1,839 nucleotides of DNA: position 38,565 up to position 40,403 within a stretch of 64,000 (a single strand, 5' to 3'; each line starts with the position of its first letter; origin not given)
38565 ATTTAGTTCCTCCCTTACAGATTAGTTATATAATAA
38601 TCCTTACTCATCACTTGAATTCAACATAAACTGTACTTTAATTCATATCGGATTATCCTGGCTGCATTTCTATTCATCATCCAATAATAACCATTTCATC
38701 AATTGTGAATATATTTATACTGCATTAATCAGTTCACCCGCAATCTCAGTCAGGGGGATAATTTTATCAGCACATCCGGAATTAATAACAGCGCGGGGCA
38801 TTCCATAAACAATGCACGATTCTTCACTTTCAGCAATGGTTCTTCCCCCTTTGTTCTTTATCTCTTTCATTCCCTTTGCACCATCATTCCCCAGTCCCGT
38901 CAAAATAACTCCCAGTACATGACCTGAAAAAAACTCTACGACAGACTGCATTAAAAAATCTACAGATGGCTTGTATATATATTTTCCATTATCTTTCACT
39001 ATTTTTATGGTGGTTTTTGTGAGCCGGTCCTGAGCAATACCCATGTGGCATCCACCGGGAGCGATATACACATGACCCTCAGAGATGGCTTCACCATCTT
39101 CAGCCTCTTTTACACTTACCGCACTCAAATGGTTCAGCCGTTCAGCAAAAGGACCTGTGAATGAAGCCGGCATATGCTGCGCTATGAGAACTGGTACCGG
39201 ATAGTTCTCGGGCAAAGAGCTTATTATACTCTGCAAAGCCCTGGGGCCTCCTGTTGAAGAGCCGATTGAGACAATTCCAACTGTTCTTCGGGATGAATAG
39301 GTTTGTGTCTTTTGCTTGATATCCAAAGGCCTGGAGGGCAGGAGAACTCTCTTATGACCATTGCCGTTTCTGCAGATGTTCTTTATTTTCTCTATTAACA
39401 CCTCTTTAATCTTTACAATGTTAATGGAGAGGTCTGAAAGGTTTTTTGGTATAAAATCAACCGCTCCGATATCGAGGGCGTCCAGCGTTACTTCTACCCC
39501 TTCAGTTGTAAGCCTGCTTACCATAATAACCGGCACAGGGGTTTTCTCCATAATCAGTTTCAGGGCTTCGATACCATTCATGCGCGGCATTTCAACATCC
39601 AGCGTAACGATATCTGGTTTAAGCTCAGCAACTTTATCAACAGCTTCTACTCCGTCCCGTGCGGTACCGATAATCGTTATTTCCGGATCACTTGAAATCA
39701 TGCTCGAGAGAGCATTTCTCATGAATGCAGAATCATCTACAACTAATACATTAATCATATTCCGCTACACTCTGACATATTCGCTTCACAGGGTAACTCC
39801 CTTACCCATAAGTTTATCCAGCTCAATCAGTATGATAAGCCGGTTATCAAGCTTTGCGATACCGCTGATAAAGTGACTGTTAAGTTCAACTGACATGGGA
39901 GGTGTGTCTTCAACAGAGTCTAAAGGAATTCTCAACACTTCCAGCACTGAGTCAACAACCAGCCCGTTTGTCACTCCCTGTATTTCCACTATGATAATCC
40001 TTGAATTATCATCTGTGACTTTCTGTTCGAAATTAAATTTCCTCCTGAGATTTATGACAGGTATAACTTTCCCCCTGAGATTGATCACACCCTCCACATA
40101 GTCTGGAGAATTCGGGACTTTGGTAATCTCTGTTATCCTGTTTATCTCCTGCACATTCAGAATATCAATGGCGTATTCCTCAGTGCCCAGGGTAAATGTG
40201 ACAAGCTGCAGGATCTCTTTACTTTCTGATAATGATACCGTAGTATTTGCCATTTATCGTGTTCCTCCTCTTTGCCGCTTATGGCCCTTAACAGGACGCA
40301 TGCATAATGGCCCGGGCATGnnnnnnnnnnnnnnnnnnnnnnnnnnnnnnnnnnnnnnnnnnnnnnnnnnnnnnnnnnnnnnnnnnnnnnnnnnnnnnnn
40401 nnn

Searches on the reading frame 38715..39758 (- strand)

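Call 3: search_protein_families(library=pfam, proteins=[window:38715-39758:-], max_evalue=0.1)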
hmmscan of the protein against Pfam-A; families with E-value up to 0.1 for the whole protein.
window:38715-39758:- (347 aa): 2 families
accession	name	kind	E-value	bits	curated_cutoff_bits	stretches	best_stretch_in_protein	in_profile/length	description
PF01339.22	CheB_methylest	-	4.1e-66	222.4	24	1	163-343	1-174/174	CheB methylesterase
PF00072.30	Response_reg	-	8.8e-23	81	30.2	1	4-108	1-102/111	Response regulator receiver domain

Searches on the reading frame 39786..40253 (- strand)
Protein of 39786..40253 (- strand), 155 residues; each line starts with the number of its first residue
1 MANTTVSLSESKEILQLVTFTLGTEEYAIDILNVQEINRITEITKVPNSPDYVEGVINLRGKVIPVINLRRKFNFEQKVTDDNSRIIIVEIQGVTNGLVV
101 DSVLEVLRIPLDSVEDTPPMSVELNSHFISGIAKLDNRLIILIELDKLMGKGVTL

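Call 3: search_protein_families(library=pfam, proteins=[window:39786-40253:-], max_evalue=0.1)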
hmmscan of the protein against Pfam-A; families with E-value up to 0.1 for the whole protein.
window:39786-40253:- (155 aa): 1 family
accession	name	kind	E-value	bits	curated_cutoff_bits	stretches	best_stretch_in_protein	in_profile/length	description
PF01584.24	CheW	-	2.8e-41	140.8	23.5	1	16-149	1-134/138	CheW-like domain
